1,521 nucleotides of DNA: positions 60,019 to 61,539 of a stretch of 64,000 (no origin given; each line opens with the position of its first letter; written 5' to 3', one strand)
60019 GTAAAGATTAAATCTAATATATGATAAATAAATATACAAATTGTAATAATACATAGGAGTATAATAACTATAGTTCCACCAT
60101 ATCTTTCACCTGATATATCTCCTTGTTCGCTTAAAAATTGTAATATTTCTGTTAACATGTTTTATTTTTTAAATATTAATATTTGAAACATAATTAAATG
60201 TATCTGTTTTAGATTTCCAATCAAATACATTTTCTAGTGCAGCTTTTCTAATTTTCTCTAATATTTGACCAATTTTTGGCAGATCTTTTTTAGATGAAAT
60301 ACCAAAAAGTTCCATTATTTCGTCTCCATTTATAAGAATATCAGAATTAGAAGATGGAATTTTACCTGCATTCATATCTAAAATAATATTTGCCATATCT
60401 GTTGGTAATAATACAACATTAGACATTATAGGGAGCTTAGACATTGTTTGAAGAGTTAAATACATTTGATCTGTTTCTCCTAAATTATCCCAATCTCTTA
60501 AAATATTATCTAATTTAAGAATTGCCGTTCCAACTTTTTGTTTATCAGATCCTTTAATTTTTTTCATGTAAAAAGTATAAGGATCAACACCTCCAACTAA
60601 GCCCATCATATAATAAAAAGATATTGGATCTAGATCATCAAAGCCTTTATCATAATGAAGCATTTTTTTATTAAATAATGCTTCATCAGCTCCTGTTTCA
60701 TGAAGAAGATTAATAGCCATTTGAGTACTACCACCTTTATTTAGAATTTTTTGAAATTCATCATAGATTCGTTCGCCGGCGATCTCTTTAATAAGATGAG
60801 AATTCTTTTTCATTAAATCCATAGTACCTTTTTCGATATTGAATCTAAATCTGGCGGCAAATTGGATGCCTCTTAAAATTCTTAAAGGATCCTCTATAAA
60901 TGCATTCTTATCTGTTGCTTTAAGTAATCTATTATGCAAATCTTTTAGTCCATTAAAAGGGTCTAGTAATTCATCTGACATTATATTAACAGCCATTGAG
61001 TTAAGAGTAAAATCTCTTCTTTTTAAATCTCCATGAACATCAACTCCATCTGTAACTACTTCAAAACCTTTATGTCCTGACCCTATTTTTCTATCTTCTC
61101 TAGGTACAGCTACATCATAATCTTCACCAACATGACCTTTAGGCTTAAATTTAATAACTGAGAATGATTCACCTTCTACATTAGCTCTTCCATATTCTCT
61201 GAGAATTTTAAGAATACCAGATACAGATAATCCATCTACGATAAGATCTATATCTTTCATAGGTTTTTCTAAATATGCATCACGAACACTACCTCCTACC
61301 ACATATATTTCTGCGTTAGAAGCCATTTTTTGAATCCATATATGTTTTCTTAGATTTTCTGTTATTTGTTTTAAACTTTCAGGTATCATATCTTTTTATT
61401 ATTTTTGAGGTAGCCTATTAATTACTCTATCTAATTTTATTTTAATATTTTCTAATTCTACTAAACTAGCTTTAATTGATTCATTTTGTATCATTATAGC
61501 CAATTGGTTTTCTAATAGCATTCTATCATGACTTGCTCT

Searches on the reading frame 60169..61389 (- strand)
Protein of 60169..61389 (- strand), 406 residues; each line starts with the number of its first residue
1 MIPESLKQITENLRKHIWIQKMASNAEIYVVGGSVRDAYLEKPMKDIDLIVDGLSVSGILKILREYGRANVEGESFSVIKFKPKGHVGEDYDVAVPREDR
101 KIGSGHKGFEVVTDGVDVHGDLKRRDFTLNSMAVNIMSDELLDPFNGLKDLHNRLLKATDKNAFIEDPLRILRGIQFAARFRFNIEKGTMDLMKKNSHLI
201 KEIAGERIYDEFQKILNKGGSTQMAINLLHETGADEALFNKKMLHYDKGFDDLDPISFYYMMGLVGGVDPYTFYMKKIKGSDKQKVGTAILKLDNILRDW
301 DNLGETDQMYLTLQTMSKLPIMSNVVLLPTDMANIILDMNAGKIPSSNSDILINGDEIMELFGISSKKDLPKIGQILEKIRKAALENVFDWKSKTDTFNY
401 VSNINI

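Call 49: search_protein_families(library=pfam, proteins=[window:60169-61389:-], max_evalue=0.001)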
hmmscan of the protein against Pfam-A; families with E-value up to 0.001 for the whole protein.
window:60169-61389:- (406 aa): 2 families
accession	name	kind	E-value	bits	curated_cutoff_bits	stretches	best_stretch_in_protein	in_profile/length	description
PF01743.26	PolyA_pol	-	9.9e-24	84.5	23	1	28-156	1-125/126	Poly A polymerase head domain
PF12627.12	PolyA_pol_RNAbd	-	2.1e-12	47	22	1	183-239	2-57/64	Probable RNA and SrmB- binding site of polymerase A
